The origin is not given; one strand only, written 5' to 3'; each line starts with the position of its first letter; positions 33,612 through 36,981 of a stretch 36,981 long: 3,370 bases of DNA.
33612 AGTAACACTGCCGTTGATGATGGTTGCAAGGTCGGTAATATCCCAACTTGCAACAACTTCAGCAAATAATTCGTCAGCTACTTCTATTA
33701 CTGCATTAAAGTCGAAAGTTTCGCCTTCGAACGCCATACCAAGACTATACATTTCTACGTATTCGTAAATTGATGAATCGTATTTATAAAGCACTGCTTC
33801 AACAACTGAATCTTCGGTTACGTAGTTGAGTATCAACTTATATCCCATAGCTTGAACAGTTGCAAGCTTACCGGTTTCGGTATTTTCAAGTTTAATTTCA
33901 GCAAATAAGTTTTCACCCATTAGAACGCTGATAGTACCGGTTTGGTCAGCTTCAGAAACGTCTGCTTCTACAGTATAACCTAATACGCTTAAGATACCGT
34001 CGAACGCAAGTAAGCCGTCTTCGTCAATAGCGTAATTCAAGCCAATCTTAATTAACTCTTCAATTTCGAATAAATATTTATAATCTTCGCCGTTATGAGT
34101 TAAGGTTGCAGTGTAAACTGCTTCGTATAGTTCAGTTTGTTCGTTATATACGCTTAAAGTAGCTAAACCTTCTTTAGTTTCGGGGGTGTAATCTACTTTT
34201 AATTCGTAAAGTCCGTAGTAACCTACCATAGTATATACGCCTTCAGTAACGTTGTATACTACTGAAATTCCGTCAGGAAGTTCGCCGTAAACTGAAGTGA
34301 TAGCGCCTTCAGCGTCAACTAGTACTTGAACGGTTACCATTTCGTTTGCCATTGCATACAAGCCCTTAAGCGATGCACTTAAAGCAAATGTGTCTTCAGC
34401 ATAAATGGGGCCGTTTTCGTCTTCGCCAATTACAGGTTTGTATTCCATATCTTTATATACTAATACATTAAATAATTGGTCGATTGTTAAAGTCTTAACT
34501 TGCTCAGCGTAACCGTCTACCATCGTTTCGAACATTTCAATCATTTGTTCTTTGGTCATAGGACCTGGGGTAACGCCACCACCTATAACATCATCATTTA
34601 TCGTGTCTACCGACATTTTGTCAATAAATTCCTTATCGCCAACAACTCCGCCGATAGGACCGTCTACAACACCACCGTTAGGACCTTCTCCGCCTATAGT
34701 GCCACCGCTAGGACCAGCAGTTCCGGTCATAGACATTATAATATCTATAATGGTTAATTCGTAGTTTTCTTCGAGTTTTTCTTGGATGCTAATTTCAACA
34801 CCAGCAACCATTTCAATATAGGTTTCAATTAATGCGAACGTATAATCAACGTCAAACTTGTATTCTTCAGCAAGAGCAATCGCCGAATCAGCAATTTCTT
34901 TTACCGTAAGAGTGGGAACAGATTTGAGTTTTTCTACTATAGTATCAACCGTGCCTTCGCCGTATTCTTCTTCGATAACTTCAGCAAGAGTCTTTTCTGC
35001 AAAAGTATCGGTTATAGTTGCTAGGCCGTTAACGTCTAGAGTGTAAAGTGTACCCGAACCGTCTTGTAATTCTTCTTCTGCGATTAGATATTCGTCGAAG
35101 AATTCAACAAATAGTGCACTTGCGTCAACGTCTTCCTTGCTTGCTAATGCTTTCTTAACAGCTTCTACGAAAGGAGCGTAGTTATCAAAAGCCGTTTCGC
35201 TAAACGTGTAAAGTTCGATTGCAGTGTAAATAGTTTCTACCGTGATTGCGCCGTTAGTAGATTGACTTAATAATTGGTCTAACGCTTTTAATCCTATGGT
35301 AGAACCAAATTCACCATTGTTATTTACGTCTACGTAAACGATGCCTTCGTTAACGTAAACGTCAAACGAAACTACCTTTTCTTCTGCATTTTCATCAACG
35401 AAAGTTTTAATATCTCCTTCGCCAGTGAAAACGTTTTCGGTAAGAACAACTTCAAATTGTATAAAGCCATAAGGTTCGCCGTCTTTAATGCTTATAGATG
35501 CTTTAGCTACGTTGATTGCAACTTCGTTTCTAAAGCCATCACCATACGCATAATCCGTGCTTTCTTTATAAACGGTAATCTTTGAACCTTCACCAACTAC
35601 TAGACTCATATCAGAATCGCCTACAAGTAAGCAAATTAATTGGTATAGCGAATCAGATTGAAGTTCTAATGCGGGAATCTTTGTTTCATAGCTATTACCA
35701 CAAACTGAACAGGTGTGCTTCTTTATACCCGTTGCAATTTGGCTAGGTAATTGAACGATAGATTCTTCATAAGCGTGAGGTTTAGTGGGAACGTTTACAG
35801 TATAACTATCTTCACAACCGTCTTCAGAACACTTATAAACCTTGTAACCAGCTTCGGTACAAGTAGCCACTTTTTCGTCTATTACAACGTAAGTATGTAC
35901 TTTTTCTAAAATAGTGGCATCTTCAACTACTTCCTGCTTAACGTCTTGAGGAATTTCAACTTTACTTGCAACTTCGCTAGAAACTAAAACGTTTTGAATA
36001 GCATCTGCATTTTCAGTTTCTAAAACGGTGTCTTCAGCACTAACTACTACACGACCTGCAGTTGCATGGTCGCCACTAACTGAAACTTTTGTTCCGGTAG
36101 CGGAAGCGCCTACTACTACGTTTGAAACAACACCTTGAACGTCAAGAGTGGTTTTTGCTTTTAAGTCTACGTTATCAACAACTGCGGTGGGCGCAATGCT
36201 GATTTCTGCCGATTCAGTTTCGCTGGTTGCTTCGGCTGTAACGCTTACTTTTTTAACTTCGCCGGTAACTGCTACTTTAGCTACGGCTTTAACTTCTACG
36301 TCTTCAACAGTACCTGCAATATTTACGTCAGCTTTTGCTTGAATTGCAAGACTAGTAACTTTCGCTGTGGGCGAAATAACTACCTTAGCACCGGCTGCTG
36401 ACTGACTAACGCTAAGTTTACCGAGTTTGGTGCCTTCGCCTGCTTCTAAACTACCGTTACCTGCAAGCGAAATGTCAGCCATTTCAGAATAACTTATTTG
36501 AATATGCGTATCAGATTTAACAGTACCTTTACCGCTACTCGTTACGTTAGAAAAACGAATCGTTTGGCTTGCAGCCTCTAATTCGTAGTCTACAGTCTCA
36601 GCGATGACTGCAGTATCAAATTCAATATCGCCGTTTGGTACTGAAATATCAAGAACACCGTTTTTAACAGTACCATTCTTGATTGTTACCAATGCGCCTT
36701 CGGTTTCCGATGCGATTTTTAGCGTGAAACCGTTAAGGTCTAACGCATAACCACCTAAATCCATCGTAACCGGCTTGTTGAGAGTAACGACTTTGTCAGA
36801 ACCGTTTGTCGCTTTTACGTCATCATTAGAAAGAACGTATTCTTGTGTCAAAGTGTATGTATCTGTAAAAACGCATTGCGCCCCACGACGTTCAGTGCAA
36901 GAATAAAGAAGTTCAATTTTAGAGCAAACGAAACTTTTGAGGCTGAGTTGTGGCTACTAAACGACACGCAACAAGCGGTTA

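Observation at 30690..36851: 2,053-aa hyper-acidic giant protein with many CxxC motifs, matching terminal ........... modules, and no recognisable export or anchoring signal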

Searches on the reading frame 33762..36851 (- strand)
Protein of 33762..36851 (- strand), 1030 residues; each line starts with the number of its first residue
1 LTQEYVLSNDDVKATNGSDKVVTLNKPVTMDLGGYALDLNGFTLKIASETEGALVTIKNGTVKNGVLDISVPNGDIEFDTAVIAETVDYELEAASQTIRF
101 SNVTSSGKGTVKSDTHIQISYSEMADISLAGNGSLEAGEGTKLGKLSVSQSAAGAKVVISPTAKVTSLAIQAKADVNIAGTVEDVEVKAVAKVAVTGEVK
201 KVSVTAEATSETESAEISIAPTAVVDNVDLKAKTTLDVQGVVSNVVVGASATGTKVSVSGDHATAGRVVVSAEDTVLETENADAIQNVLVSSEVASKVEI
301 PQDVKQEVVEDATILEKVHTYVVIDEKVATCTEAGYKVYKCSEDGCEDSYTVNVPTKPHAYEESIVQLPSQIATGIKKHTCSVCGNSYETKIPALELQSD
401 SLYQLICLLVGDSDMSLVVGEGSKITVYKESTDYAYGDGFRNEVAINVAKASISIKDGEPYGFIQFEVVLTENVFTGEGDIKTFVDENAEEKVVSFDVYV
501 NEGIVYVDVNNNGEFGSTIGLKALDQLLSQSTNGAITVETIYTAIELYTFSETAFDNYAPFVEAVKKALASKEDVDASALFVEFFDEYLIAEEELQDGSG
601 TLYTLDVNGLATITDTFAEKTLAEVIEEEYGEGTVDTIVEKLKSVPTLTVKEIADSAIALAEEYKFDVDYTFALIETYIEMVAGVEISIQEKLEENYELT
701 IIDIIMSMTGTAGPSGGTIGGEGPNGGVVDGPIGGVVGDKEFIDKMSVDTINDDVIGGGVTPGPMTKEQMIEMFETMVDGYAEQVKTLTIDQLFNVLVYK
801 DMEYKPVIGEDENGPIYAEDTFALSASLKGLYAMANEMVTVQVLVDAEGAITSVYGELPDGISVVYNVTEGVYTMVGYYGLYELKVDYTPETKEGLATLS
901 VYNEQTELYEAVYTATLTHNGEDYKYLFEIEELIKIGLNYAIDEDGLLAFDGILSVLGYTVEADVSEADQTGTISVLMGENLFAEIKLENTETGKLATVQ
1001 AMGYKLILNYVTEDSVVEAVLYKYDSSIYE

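Call 44: predict_structure(alignment_id=A3)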
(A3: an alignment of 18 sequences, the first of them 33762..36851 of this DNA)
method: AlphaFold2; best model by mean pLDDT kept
length: 1030 residues; sequences in the alignment: 18
mean_pLDDT: 72.1   pTM: 0.42
mean pLDDT of the five models: 72.1, 70.8, 66.6, 66.0, 64.2
residues with pLDDT >= 90: 207; 70-90: 432; 50-70: 221; < 50: 170
segments of 3 or more residues with pLDDT < 50: 432-437, 513-521, 546-582, 711-763, 927-942, 950-959, 981-995, 1000-1004, 1023-1030
pLDDT, mean of each block of 10 residues (from residue 1): 89 90 92 93 92 92 94 91 93 82 90 89 92 90 93 91 93 92 93 92 89 90 89 93 90 91 88 91 87 88 86 69 84 85 79 81 72 73 78 59 61 58 62 50 67 64 70 65 60 64 54 44 52 53 48 40 42 45 63 82 78 80 85 84 84 79 69 74 73 77 75 32 29 31 38 34 65 83 86 78 75 74 77 71 79 74 78 77 81 81 84 73 50 43 50 46 53 55 45 47 51 53 45
secondary structure, 60 per line:
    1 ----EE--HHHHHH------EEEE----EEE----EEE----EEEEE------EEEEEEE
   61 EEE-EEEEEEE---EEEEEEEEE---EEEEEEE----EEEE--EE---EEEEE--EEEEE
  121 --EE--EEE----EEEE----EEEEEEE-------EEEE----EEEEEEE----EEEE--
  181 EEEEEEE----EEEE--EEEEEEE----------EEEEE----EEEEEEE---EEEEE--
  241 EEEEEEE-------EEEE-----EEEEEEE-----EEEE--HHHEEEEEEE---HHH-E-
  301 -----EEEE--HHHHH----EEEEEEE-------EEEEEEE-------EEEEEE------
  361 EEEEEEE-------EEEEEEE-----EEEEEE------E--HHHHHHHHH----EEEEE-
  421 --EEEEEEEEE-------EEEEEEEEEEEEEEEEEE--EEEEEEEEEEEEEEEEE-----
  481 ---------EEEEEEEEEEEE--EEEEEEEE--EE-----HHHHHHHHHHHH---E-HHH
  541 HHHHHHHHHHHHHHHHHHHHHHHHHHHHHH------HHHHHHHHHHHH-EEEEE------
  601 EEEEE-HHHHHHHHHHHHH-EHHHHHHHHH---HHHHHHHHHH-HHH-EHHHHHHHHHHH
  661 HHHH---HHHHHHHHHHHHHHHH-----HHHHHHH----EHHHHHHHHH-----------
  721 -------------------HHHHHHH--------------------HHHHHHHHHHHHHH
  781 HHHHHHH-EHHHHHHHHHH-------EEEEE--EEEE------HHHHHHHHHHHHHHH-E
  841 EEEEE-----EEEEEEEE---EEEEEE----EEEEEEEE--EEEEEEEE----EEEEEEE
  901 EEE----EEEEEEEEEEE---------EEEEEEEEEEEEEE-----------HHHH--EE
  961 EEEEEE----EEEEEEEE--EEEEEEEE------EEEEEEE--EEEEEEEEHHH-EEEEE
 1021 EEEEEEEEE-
elements in order (helices of 4 or more, strands of 3 or more residues): H9-14 E21-24 E29-31 E36-38 E43-47 E54-63 E65-71 E75-83 E87-93 E98-101 E109-113 E116-120 E127-129 E134-137 E142-148 E156-159 E164-170 E175-178 E181-187 E192-195 E198-204 E215-219 E224-230 E234-238 E241-247 E255-258 E264-270 E276-279 E285-291 E306-309 H312-316 E321-327 E335-341 E349-354 E361-367 E375-381 E387-392 H402-410 E415-419 E423-431 E439-456 E459-475 E490-501 E504-511 H521-532 H538-570 H577-588 E590-594 E601-605 H607-619 H622-630 H634-643 H650-664 H668-683 H689-695 H701-709 H740-746 H767-787 H790-799 E807-811 E814-817 H824-838 E840-845 E851-858 E862-867 E872-879 E882-889 E894-903 E908-918 E928-941 H953-956 E959-966 E971-978 E981-988 E995-1001 E1004-1011 E1016-1029
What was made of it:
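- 35922..36851 (-): N-terminal beta-solenoid stalk (window-ORF residues 1-310). AlphaFold2 pLDDT is about 90, with alternating short strands about 17-26 aa apart (call 44).
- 34722..35654 (-): Beta-sandwich-like region followed by a helical region (residues 400-710). Model confidence is moderate to low. Call 44 gives pLDDT 40-85.
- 34563..34721 (-): Disordered Gly/Pro-rich linker (residues 711-763). pLDDT is about 30 (call 44).
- Checked: The V/A/T/S stretch is a beta-solenoid in the AlphaFold2 model, with pLDDT about 90 over residues 1-310 (call 44).
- Solenoid and linker: call 44.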

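Call 48: fold_search(model_id=the predicted structure, library=pdb)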
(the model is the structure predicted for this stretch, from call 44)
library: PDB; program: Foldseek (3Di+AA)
matches with E <= 10: 800; with E <= 0.001: 0
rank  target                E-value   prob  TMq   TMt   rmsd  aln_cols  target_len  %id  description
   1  8x2h                  7.2e-03  0.28  0.04  0.02  26.7       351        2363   10  Cryo-EM structure of the TcsL at pH 5.0 in its closed conformation (released 2023-12-13)
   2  5gzt_B                1.2e-02  0.87  0.11  0.10  20.7       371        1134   13  Crystal Structure of Chitinase ChiW from Paenibacillus sp. str. FPU-7 Reveals a Novel Type of Bacterial Cell-Surface-E (released 2016-12-28)
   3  8opz                  1.4e-02  0.35  0.12  0.17  27.9       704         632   10  Crystal structure of a tailspike depolymerase (APK16_gp47) from Acinetobacter phage APK16 (released 2023-05-31)
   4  4pk1                  3.3e-02  0.63  0.05  0.10  20.3       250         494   11  Structure of BamB fused to a BamA POTRA domain fragment (released 2014-12-10)
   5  7qun_A                3.4e-02  0.20  0.06  0.08  29.2       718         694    7  CryoEM structure of mammalian AAP in complex with Meropenem (released 2022-11-16)
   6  8jb5                  4.6e-02  0.13  0.04  0.03  28.3       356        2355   11  The cryo-EM structure of Paeniclostridium sordellii lethal toxin (TcsL) (released 2023-12-13)
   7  9l35_B                4.8e-02  0.35  0.05  0.14  24.1       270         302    9  Crystal structure of C45G9.5 protein from Caenorhabditis elegans (released 2025-12-17)
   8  7px8_A                5.0e-02  0.20  0.06  0.08  29.5       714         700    7  CryoEM structure of mammalian acylaminoacyl-peptidase (released 2022-05-25)
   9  6in9_A                6.9e-02  0.18  0.05  0.13  19.5       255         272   10  Crystal structure of MucB in complex with MucA(peri) (released 2019-07-24)
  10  6ou2                  7.2e-02  0.33  0.05  0.14  21.9       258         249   12  Crystal Structure of the D478N Variant of the Myocilin Olfactomedin Domain (released 2019-07-03)
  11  6nax_A                7.2e-02  0.33  0.05  0.14  22.4       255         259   12  Olfactomedin domain of mouse myocilin (released 2019-03-13)
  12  1ijq_B                7.9e-02  0.28  0.05  0.12  22.1       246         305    8  Crystal Structure of the LDL Receptor YWTD-EGF Domain Pair (released 2001-05-23)
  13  6x04_K                8.7e-02  0.51  0.06  0.15  21.6       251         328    8  Nup133 (aa55-481) from S. cerevisiae bound by VHH-SAN5 (released 2020-12-09)
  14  6ou1_A                1.0e-01  0.28  0.05  0.14  21.8       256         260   10  Crystal Structure of the Computationally-derived 21-Variant of the Myocilin Olfactomedin Domain (released 2019-07-03)
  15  9l35_A                1.1e-01  0.21  0.05  0.14  23.7       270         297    8  Crystal structure of C45G9.5 protein from Caenorhabditis elegans (released 2025-12-17)
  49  7kob                  4.4e-01  0.57  0.13  0.30  11.6       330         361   12  Crystal structure of antigen 43b from Escherichia coli CFT073 (released 2022-03-09)
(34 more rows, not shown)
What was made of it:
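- On Pectate-lyase-like right-handed beta-helix (Pfam clan including Beta_helix and Pectate_lyase_5): The best Foldseek beta-helix hits are non-significant, with E at or above 0.012 and TM-score at most 0.30 (call 48).
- Weak Foldseek similarity to beta-helix proteins: ChiW 5gzt (probability 0.87), tailspike depolymerase 8opz and Ag43 7kob (call 48). All Foldseek E-values are at or above 7e-3 with TM-scores of at most 0.30, and at most 0.17 for ChiW and the tailspike (call 48).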

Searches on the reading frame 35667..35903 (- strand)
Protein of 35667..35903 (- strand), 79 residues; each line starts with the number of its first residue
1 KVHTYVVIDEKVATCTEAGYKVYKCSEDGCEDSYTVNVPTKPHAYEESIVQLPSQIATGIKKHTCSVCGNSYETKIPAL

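Call 51: search_protein_families(library=pfam, proteins=[window:35667-35903:-], max_evalue=1)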
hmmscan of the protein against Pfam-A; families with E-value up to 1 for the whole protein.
seq(79 aa): 5 families
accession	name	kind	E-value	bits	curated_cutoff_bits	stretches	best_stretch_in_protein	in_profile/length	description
PF05129.18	Zn_ribbon_Elf1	-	0.027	15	29.8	1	47-79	31-63/79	Transcription elongation factor Elf1 like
PF22908.2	PHD_NSD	-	0.06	14.1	23.9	0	15-34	8-32/57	Histone-lysine N-methyltransferase NSD-like, PHD zinc finger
PF24759.1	C2HC_ASCIZ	-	0.082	13.4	25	1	62-74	1-13/25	ASCIZ third C2HC zinc finger domain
PF13465.12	zf-H2C2_2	-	0.1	13.4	40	0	58-72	10-24/26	Zinc-finger double domain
PF13912.12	zf-C2H2_6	-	0.26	11.8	25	1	63-74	2-13/27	C2H2-type zinc finger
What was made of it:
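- On Zinc ribbon or zinc knuckle: Only sub-threshold Pfam zinc-finger hits were found, with E at or above 0.027 (call 51).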

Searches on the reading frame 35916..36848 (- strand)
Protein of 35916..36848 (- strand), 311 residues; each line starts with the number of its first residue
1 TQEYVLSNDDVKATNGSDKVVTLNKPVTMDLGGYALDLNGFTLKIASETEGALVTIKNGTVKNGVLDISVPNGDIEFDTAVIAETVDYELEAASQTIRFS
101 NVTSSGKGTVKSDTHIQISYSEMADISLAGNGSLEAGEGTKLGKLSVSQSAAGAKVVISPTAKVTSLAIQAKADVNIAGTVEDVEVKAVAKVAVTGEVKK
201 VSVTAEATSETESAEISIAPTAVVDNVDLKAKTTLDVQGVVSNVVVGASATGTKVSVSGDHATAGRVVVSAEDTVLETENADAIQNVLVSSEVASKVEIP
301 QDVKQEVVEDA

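Call 81: search_protein_representatives(alignment_id=A6)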
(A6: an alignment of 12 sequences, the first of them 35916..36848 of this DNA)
Query: 12 sequences, 337 profile positions. Proteins with E-value up to 0.001 (for the whole library): 113; up to 1e-10: 41; up to 1e-30: 28. The best 113 are listed.
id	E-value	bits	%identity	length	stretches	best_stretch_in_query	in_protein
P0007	3.1e-133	460.4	-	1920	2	1-322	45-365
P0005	1.1e-130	452.0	-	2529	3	1-336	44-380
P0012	6.6e-129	446.2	-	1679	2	1-334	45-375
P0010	1.3e-128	445.2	-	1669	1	1-337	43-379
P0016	4.0e-127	440.3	-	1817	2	1-333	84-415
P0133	4.8e-126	436.8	-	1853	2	1-337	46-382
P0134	8.2e-126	436.0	-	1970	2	1-336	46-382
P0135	5.6e-123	426.7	-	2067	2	1-334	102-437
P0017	1.2e-122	425.6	-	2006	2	1-334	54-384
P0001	6.9e-117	406.6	-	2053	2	3-336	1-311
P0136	1.0e-116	406.1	-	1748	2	1-334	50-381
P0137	4.5e-113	394.1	-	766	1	2-335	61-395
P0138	2.0e-110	385.4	-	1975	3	1-285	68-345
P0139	1.6e-108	379.2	-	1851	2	1-334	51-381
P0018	2.5e-107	375.2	-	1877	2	1-334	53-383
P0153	9.4e-24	100.5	-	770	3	144-306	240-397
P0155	3.5e-21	92.0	-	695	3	127-331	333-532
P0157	1.8e-17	79.8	-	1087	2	157-326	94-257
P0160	3.1e-13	65.9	-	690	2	144-311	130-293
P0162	1.4e-12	63.7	-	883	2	143-324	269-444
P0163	2.7e-12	62.8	-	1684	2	1-104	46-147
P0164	1.5e-11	60.4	-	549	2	144-282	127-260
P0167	2.5e-10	56.3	-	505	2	157-322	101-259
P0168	3.5e-10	55.9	-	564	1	157-327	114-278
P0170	7.2e-10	54.8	-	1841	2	1-90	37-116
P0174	5.3e-09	52.0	-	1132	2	140-332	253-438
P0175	6.5e-09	51.7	-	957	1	4-89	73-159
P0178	5.3e-08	48.7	-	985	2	138-324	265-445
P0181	1.9e-07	46.9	-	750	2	21-132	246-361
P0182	2.0e-07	46.8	-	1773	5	22-51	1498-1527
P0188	5.2e-07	45.4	-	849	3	19-86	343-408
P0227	5.9e-04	35.4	-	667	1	20-131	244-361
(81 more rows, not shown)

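Call 82: search_protein_families(library=pfam, proteins=[P0153, P0155, P0157, P0160, P0162, P0164, P0167, P0168, P0174, P0178], max_evalue=0.001)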
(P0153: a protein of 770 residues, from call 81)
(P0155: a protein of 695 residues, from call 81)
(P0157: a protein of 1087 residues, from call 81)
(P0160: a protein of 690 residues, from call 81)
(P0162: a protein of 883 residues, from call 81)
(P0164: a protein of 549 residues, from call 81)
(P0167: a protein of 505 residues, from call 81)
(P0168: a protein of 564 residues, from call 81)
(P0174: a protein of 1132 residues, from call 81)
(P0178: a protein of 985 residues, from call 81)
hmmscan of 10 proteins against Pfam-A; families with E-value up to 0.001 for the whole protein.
P0153 (770 aa): 1 family
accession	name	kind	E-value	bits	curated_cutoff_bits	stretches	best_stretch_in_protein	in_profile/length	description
PF00395.25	SLH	-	6e-32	109.8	20.8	2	86-126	2-42/44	S-layer homology domain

P0155 (695 aa): 1 family
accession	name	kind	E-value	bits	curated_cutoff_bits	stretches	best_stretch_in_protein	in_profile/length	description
PF00395.25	SLH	-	1.7e-23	82.7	20.8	2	28-68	2-44/44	S-layer homology domain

P0157 (1087 aa): 0 families

P0160 (690 aa): 0 families

P0162 (883 aa): 1 family
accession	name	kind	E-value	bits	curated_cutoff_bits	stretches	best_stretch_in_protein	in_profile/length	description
PF00395.25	SLH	-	4.1e-32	110.3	20.8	3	146-187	1-41/44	S-layer homology domain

P0164 (549 aa): 0 families

P0167 (505 aa): 0 families

P0168 (564 aa): 0 families

P0174 (1132 aa): 2 families
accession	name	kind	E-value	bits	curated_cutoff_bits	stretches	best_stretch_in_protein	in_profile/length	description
PF00395.25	SLH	-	3.2e-32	110.7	20.8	3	32-73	2-44/44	S-layer homology domain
PF20585.4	Pectate_lyase_5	-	5.3e-05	23.8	24.3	1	502-581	8-96/126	Putative pectate lyase-like adhesive domain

P0178 (985 aa): 1 family
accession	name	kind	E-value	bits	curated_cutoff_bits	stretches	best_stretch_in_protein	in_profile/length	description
PF00395.25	SLH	-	1.3e-28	99.1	20.8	3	88-127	2-42/44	S-layer homology domain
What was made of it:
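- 35922..36851 (-): Distant rung relatives occur in SLH-anchored proteins (calls 81, 82).
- On SLH- or CWB2-anchored S-layer or wall proteins: Only distant solenoid relatives carry SLH (call 82).
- On Pectate-lyase-like right-handed beta-helix (Pfam clan including Beta_helix and Pectate_lyase_5): One distant rung relative carries Pectate_lyase_5 just below threshold (call 82).
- Solenoid rungs distantly related to SLH-anchored proteins, one of them with a Pectate_lyase_5 adhesive domain (calls 81, 82). Distant rung relatives carry SLH domains (call 82).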

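Call 84: search_protein_families(library=pfam, proteins=[P0182, P0175, P0181, P0163, P0170, P0188, P0227], max_evalue=0.001)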
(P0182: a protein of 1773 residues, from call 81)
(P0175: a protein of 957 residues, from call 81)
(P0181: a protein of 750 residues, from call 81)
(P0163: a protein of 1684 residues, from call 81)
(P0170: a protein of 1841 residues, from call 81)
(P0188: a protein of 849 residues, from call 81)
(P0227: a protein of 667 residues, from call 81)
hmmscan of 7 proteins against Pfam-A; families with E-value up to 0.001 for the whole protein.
P0182 (1773 aa): 3 families
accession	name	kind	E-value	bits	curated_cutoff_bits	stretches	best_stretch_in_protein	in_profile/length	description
PF18804.6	CxC3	-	4.6e-09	36.5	26.6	0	1037-1067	55-85/113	CxC3 like cysteine cluster associated with KDZ transposases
PF05594.20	Fil_haemagg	-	7.3e-05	23.8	21.5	0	1273-1340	3-67/72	Haemagglutinin repeat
PF04334.17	DUF478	-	0.00029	21.3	25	0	764-779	7-22/68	Protein of unknown function (DUF478)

P0175 (957 aa): 0 families

P0181 (750 aa): 1 family
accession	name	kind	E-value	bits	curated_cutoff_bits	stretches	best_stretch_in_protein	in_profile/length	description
PF12389.13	Peptidase_M73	-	6.9e-06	26.5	22.5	0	10-54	3-46/196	Camelysin metallo-endopeptidase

P0163 (1684 aa): 0 families

P0170 (1841 aa): 0 families

P0188 (849 aa): 0 families

P0227 (667 aa): 2 families
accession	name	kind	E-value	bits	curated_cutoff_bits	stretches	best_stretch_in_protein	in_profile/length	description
PF12389.13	Peptidase_M73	-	1.2e-06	28.9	22.5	1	12-53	7-47/196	Camelysin metallo-endopeptidase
PF05342.19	Peptidase_M26_N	-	5.5e-05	22.9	27.7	1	413-495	148-232/250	M26 IgA1-specific Metallo-endopeptidase N-terminal region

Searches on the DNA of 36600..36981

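Call 22: search_rna_families(source=window, start=36600, end=36981, threshold=evalue, max_evalue=10)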
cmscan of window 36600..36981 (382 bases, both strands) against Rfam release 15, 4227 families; matches with E-value up to 10: 1.
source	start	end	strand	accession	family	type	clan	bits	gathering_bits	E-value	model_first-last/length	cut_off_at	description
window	36717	36794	-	RF02958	drum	Gene; sRNA;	-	12.7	43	7.8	1-112/112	no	drum RNA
